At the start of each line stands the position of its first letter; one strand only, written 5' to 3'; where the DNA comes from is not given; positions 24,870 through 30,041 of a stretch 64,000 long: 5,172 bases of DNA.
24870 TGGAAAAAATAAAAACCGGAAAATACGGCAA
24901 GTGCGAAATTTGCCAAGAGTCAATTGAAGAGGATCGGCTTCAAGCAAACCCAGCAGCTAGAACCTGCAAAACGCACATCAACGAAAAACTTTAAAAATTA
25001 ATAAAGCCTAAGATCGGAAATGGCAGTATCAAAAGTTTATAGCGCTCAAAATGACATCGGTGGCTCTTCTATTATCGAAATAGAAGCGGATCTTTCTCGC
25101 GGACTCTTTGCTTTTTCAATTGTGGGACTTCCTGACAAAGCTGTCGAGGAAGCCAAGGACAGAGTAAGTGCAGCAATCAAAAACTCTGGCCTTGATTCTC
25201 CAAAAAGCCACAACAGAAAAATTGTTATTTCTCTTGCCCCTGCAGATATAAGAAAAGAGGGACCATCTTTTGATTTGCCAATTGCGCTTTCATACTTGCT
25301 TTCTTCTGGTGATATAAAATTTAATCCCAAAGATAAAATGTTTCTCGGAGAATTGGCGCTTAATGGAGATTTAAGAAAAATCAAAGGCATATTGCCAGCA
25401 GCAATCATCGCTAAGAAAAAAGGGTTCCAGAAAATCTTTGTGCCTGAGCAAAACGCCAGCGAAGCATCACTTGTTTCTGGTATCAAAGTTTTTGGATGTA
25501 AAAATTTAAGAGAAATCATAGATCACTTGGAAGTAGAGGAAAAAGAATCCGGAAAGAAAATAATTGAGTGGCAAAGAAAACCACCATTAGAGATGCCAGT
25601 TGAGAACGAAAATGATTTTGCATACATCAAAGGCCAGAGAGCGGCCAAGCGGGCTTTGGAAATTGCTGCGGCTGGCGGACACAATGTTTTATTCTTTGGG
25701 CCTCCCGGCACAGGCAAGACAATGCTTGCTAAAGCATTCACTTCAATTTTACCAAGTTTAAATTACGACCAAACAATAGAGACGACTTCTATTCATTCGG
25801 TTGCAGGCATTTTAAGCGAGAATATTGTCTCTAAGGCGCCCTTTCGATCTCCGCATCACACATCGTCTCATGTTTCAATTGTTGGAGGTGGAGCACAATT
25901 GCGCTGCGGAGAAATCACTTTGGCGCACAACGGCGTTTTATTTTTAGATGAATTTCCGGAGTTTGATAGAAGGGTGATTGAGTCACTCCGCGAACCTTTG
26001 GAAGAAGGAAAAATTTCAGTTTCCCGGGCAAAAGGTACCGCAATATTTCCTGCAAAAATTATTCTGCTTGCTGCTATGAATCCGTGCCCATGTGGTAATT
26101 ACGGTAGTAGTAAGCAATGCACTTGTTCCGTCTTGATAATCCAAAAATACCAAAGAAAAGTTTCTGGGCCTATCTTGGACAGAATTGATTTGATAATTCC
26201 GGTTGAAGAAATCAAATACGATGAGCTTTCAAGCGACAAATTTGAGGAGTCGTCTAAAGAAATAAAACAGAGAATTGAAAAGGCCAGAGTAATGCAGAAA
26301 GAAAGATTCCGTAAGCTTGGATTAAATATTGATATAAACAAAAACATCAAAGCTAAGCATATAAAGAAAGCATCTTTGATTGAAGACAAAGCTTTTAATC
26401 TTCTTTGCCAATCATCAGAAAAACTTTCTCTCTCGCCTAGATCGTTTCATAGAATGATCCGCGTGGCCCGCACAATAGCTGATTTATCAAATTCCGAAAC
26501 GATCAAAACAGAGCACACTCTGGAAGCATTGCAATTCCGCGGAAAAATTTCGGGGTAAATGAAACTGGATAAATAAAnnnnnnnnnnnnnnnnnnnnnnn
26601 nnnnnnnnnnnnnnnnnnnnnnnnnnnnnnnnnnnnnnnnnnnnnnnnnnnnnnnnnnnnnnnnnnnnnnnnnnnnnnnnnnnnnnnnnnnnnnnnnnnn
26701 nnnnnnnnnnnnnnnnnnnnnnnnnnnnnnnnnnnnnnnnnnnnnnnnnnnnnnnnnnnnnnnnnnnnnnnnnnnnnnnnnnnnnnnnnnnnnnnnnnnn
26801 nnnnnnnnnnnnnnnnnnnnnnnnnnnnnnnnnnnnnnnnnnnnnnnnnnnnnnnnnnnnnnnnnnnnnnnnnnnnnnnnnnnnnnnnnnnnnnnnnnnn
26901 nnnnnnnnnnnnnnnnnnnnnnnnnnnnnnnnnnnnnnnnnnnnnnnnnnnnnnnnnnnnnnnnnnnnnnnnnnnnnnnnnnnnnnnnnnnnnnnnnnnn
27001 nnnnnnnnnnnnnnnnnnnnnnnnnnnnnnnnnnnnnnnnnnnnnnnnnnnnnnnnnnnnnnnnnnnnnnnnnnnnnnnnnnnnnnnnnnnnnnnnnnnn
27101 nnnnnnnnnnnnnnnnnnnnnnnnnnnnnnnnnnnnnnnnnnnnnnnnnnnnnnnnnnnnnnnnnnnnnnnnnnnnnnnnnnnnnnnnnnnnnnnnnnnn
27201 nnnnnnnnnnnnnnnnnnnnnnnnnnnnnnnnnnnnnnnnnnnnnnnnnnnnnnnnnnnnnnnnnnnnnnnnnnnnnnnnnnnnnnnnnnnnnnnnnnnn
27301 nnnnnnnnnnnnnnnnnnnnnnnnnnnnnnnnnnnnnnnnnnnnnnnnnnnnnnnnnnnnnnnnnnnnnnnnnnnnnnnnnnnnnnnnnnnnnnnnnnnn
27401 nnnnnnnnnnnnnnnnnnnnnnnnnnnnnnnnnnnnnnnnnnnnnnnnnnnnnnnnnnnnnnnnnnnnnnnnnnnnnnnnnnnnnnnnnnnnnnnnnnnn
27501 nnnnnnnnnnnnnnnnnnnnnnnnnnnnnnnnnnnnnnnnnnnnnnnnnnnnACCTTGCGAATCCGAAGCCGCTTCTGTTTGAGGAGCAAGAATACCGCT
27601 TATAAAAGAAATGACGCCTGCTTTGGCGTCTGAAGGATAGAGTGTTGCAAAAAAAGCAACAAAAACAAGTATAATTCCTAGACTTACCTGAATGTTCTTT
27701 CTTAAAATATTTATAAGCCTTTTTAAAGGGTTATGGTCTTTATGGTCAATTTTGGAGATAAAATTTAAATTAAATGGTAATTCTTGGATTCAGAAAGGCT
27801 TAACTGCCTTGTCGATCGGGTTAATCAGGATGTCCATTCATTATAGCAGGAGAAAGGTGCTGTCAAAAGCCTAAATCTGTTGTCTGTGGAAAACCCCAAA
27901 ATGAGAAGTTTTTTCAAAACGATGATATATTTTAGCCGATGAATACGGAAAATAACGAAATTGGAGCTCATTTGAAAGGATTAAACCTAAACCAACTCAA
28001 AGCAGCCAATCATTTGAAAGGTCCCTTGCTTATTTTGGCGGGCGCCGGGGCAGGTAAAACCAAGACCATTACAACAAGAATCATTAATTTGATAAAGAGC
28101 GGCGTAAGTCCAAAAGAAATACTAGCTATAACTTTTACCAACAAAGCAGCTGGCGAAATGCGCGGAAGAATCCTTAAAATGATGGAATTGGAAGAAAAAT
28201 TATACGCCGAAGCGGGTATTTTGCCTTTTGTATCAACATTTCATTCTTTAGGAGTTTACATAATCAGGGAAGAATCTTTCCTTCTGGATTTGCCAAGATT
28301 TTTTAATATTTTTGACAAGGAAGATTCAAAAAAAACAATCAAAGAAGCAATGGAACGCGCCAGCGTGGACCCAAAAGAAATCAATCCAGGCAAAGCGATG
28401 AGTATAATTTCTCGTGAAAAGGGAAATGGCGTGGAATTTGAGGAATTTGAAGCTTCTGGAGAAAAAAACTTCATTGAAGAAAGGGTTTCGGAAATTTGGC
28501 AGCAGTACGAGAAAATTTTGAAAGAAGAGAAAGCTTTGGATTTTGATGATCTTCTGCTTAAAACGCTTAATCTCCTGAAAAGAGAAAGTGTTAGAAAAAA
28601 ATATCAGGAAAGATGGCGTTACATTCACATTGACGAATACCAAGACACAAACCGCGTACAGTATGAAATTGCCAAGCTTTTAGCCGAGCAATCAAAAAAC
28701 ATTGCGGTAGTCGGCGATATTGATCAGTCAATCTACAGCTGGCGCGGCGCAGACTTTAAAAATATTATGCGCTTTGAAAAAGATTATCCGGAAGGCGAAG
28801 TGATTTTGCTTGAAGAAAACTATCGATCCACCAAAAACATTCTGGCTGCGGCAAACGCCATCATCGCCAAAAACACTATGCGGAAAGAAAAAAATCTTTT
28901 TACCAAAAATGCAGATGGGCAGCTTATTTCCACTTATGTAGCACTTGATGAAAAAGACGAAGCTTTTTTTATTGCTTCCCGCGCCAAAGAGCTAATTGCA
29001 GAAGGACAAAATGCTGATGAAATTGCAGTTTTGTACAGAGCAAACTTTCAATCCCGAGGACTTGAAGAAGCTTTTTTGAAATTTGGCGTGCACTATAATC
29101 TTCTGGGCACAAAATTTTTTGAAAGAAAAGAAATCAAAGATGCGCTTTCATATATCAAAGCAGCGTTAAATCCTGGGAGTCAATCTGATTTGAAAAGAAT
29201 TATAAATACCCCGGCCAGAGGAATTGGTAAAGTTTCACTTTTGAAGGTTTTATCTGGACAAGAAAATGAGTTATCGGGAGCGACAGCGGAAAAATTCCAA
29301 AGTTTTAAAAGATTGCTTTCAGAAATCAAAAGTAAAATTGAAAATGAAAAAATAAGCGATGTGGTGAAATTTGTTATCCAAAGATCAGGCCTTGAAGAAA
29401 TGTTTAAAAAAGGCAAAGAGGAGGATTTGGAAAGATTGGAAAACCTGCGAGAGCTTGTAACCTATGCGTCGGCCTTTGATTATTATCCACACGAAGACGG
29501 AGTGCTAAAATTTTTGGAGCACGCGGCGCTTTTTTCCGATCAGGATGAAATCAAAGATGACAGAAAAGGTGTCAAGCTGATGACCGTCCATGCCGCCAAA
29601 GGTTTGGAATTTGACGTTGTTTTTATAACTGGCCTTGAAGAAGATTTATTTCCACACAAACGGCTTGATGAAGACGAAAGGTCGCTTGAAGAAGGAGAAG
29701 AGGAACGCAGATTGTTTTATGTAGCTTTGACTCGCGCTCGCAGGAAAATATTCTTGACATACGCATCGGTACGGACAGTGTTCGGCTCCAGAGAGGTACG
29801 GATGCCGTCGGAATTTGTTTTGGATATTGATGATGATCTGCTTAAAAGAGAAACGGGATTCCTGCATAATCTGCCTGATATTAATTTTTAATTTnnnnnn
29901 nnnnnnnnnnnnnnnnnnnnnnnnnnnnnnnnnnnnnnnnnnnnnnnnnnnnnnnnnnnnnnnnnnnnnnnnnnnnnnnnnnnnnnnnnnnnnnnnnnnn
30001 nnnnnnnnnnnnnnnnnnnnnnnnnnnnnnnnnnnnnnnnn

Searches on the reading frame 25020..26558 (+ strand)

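Call 23: search_protein_families(library=pfam, proteins=[window:25020-26558:+], max_evalue=0.001)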
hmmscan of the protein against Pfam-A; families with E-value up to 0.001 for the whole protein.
window:25020-26558:+ (512 aa): 10 families
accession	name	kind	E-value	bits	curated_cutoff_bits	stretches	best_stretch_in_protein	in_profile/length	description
PF01078.27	Mg_chelatase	-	9.4e-87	290.2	20.3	1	199-402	1-206/207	Magnesium chelatase, subunit ChlI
PF13541.12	ChlI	-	2.6e-41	140.7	27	1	21-145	1-121/121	Subunit ChlI of Mg-chelatase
PF13335.12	Mg_chelatase_C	-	1.6e-25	89.9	26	1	409-507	1-94/94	Magnesium chelatase, subunit ChlI C-terminal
PF00493.29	MCM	-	4.2e-16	59.2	23.3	1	215-398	52-207/224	MCM P-loop domain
PF07728.20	AAA_5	-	1.3e-09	38.6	22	1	222-357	1-125/139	AAA domain (dynein-related subfamily)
PF05362.19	Lon_C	-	3.2e-07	30.6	21.1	1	17-165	41-197/205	Lon protease (S16) C-terminal proteolytic domain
PF00158.32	Sigma54_activat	-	7.1e-07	29.5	20.2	1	210-333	12-123/168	Sigma-54 interaction domain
PF00004.35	AAA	-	1.2e-06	29.5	21.2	1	223-250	1-23/131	ATPase family associated with various cellular activities (AAA)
PF05496.18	RuvB_N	-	0.00014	22.1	27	0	221-242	34-55/159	Holliday junction DNA helicase RuvB P-loop domain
PF12775.13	AAA_7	-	0.0002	21.4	25.8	1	213-268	26-81/181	P-loop containing dynein motor region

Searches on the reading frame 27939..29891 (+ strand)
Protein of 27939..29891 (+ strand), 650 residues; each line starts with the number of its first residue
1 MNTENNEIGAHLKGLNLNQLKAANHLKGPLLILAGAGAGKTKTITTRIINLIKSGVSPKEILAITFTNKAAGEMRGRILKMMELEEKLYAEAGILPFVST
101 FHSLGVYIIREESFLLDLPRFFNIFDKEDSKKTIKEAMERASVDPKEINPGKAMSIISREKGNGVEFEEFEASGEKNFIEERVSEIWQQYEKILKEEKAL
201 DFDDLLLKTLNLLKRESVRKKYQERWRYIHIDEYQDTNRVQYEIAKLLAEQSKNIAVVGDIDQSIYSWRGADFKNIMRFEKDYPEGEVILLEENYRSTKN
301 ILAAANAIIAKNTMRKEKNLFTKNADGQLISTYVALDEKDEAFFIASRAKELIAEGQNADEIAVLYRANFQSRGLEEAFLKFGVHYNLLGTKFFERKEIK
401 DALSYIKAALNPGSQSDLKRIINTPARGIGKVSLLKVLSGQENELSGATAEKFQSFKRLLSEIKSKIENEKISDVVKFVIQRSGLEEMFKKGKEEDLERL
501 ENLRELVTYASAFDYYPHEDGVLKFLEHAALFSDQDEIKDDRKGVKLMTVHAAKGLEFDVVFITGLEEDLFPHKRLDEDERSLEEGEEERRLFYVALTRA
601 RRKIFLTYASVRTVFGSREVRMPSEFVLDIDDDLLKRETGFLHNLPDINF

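Call 23: search_protein_families(library=pfam, proteins=[window:27939-29891:+], max_evalue=0.001)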
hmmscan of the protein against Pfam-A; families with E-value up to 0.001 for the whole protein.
window:27939-29891:+ (650 aa): 7 families
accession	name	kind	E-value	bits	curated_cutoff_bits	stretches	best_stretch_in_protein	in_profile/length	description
PF00580.27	UvrD-helicase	-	6e-84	282.4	23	1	15-284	1-271/271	UvrD/REP helicase N-terminal domain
PF13361.12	UvrD_C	-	9.9e-69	232.8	25.6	1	289-610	1-349/350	UvrD-like helicase C-terminal domain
PF13245.12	AAA_19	-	2.7e-21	76.6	25.1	1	27-267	11-132/134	AAA domain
PF13538.12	UvrD_C_2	-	1.4e-10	41.3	27.4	2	547-565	4-22/52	UvrD-like helicase C-terminal domain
PF01443.25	Viral_helicase1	-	5.2e-09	36.7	21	1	543-605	175-225/228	Viral superfamily 1 RNA helicase core domain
PF13087.12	AAA_12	-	5.8e-06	26.4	27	0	535-606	138-190/195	AAA domain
PF13604.12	AAA_30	-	0.00027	21.1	27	0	16-77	3-65/191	AAA domain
